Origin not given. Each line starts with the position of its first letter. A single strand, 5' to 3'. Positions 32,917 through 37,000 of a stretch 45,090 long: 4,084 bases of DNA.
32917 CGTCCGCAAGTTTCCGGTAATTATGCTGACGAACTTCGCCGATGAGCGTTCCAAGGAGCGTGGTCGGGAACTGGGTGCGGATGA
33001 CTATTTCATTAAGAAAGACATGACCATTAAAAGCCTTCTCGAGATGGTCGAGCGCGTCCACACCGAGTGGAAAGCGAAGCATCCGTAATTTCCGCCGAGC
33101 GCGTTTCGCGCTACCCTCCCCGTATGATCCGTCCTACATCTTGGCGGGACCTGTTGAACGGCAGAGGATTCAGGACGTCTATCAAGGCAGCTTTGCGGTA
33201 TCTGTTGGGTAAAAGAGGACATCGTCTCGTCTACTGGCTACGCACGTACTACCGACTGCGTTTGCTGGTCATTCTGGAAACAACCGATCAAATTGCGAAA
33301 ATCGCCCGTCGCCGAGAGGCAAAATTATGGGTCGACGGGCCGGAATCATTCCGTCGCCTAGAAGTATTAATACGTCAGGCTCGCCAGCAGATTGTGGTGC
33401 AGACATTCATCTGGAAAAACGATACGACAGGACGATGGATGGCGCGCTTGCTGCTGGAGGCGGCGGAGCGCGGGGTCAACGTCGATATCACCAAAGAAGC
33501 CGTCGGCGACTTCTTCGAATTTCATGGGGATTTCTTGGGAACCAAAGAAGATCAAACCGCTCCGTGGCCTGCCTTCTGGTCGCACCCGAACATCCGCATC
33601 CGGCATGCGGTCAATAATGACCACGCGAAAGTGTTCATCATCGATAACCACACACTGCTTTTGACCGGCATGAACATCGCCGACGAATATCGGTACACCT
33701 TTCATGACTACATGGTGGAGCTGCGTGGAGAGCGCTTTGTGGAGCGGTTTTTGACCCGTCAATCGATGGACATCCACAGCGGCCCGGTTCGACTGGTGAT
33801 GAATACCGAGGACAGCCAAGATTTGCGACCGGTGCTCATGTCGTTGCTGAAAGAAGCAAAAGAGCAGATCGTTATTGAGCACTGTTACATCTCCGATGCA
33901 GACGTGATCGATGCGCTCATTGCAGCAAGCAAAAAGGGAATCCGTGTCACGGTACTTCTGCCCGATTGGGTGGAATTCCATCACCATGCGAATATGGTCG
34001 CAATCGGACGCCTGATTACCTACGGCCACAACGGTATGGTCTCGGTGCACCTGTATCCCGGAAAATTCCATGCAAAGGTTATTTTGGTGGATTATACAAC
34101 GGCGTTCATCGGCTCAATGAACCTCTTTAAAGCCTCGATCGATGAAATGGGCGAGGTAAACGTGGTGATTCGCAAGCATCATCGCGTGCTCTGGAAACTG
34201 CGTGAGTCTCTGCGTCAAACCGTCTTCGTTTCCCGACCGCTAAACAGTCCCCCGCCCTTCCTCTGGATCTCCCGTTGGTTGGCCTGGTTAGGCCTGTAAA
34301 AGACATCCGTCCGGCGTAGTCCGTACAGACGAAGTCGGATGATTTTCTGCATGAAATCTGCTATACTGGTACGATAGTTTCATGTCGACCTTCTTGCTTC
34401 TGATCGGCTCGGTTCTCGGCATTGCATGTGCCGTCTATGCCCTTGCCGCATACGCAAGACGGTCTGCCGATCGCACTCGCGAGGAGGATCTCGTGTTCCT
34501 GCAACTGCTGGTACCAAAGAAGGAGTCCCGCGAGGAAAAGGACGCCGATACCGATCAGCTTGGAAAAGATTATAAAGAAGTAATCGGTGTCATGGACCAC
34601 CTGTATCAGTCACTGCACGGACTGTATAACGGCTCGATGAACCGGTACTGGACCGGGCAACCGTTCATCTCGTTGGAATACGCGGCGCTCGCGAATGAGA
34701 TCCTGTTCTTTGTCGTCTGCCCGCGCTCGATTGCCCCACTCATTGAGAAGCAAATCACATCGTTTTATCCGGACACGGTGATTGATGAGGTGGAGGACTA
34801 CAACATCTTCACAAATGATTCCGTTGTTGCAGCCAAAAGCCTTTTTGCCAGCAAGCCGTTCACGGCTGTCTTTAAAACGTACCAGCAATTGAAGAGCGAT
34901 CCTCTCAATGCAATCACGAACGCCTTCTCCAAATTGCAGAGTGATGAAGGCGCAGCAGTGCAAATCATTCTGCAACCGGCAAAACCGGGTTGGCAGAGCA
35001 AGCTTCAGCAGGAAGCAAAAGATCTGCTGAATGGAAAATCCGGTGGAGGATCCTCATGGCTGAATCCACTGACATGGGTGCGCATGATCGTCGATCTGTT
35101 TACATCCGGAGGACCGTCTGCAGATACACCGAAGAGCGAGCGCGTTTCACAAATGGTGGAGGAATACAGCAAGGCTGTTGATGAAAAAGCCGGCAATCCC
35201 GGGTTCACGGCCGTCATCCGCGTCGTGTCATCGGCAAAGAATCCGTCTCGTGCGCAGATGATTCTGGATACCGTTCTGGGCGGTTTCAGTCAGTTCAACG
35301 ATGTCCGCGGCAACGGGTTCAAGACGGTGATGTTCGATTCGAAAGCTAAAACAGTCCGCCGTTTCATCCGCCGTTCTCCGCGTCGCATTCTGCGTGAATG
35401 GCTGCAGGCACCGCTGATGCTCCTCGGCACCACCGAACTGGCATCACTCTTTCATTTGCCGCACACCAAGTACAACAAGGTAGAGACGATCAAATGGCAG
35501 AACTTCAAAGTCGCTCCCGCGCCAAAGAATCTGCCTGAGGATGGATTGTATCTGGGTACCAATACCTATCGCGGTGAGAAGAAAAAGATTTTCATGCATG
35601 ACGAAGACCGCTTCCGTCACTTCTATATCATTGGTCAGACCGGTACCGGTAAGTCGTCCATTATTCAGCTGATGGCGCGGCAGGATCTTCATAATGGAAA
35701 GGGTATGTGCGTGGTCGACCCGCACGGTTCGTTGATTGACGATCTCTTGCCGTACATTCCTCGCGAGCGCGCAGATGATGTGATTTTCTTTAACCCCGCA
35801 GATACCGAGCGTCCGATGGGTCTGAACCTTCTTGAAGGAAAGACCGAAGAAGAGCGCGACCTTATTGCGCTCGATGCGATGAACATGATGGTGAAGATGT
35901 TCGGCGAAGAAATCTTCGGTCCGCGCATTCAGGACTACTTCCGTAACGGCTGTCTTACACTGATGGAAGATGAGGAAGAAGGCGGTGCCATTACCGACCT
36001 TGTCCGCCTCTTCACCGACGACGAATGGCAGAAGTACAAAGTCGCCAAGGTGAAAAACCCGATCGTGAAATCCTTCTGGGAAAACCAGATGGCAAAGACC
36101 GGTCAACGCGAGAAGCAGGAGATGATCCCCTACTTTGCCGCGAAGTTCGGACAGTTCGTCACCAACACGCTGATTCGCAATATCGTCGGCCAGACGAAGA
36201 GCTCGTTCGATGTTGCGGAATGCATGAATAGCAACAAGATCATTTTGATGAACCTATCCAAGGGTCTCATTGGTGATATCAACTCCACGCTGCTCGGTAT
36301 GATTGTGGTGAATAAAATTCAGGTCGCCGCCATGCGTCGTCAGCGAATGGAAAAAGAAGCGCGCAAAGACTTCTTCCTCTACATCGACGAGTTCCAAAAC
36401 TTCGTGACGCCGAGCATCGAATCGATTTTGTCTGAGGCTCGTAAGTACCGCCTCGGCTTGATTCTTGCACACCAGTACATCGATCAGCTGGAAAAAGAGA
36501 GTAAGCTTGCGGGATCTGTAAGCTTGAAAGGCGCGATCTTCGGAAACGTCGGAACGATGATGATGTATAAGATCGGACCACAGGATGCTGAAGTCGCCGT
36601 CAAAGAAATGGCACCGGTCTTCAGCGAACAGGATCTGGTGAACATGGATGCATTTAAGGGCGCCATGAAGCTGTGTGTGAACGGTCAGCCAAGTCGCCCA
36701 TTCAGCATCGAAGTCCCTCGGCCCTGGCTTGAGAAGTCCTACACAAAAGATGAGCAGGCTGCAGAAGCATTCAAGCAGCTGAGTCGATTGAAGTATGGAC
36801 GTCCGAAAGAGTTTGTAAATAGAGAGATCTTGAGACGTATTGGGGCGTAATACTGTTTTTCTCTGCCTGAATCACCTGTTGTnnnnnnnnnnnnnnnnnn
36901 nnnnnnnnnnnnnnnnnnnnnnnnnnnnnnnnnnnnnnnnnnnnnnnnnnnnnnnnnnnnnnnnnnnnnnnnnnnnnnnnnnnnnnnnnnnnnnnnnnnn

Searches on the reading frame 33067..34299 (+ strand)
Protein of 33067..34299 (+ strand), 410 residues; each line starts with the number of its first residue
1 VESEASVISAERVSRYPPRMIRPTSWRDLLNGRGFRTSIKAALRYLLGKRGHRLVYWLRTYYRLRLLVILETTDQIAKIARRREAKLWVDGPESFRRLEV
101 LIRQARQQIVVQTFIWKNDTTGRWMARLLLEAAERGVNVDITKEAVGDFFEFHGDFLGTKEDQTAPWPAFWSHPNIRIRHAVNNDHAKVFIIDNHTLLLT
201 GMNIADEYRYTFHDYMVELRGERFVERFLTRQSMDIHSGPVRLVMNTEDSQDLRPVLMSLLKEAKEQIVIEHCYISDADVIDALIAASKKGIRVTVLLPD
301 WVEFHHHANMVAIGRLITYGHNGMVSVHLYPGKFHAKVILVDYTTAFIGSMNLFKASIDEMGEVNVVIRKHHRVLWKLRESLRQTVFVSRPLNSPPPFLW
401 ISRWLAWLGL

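Call 12: search_protein_families(library=pfam, proteins=[window:33067-34299:+], max_evalue=0.001)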
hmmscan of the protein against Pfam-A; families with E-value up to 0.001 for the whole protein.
window:33067-34299:+ (410 aa): 3 families
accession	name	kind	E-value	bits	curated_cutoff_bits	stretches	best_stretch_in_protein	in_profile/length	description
PF13091.12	PLDc_2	-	4.7e-31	107.8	27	2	258-371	2-118/132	PLD-like domain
PF00614.28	PLDc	-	2.5e-10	40.3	21.9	1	182-208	2-28/28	Phospholipase D Active site motif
PF17941.7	PP_kinase_C_1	-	0.00098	19.2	25.7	0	276-342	48-112/167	Polyphosphate kinase C-terminal domain 1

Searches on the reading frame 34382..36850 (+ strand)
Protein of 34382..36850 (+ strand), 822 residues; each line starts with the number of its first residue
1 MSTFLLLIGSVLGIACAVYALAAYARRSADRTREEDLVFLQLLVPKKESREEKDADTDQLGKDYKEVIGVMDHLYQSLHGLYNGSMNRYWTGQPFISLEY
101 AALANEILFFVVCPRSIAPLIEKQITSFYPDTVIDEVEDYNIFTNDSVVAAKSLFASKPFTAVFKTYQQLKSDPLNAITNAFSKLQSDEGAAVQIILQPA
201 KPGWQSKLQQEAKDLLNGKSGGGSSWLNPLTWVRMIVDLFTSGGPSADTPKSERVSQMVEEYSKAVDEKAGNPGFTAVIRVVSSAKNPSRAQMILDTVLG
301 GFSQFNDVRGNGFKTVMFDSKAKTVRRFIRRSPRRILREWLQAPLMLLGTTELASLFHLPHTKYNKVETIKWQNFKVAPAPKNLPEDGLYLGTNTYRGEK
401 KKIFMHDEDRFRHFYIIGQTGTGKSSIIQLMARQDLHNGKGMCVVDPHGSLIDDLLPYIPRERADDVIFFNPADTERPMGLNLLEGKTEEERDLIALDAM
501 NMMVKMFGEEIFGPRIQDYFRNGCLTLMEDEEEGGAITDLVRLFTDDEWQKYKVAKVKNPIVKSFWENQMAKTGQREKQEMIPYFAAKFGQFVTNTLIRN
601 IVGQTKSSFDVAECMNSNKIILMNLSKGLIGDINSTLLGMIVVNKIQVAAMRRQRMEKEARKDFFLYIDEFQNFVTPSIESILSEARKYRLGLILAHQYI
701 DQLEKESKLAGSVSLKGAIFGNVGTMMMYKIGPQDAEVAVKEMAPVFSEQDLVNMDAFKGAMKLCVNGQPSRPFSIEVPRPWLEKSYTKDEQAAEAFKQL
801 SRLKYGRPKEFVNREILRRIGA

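Call 3: search_protein_families(library=pfam, proteins=[window:34382-36850:+], max_evalue=1)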
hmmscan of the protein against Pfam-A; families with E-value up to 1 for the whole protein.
window:34382-36850:+ (822 aa): 13 families
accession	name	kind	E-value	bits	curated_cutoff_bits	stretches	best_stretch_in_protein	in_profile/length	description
PF10412.15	TrwB_AAD_bind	-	1.4e-11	44.4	20.5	1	410-756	14-332/387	Type IV secretion-system coupling protein DNA-binding domain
PF02534.20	T4SS-DNA_transf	-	5.7e-07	29.2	20.1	1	397-708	34-349/468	Type IV secretory system Conjugative DNA transfer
PF01935.23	DUF87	-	4.8e-06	27.3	23.2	1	411-450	23-63/220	Helicase HerA, central domain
PF12696.13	TraG-D_C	-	7.1e-05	23.2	22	1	666-738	4-71/126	TraM recognition site of TraD and TraG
PF13401.12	AAA_22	-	0.00021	22.1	27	1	413-459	7-54/130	AAA domain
PF04851.21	ResIII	-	0.012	16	22.5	0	409-444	21-58/164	Type III restriction enzyme, res subunit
PF13191.12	AAA_16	-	0.021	15.7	32.6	1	409-439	22-52/167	AAA ATPase domain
PF00270.35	DEAD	-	0.057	13.6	26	1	412-454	15-60/167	DEAD/DEAH box helicase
PF13555.12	AAA_29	-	0.082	13.1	27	1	413-428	24-39/61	P-loop containing region of AAA domain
PF05621.17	TniB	-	0.16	11.8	22.4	1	406-434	30-58/189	Bacterial TniB protein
PF05872.18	HerA_C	-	0.19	10.8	22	1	400-451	10-61/502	Helicase HerA-like C-terminal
PF01580.24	FtsK_SpoIIIE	-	0.24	11.2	24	1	402-431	29-59/221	FtsK/SpoIIIE family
PF13476.12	AAA_23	-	0.3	12.1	27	1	414-430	22-38/201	AAA domain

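Call 63: search_protein_families(library=ncbifam, proteins=[window:34382-36850:+], max_evalue=0.01)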
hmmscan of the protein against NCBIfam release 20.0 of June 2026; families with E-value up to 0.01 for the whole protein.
window:34382-36850:+ (822 aa): 9 families
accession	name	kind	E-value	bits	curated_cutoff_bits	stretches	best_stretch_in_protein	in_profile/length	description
TIGR03743.1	SXT_TraD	subfamily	1.9e-09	36.6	366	1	399-450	163-214/636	conjugative transfer system coupling protein TraD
NF045973.1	conju_CD1115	equivalog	6.7e-09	35.1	250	1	404-507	17-118/442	VirD4-like conjugal transfer protein, CD1115 family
NF041447.1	TrbC_conju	equivalog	5.4e-08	31.7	800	1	388-447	106-165/685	F-type conjugative transfer protein TrbC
NF053655.1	CedD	equivalog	6e-08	31.8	600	1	390-458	200-268/527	DNA-translocating ATPase CedD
TIGR03754.1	conj_TOL_TraD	equivalog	1.2e-06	27.4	647.55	1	399-450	168-219/643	type IV conjugative transfer system coupling protein TraD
TIGR02759.1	TraD_Ftype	equivalog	0.00034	19.5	521.35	0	406-455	171-220/566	type IV conjugative transfer system coupling protein TraD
NF040819.1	helicase_HerA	equivalog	0.0013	17.3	970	1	402-458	147-204/561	DNA double-strand break repair helicase HerA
NF045975.1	VirB4_plasma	equivalog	0.0063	14.2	590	0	401-448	504-552/894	Mbov_0397 family ICE element conjugal transfer ATPase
NF041326.1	Bacteroid_MobC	subfamily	0.0093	14.4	900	0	658-707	452-501/655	conjugal transfer protein MobC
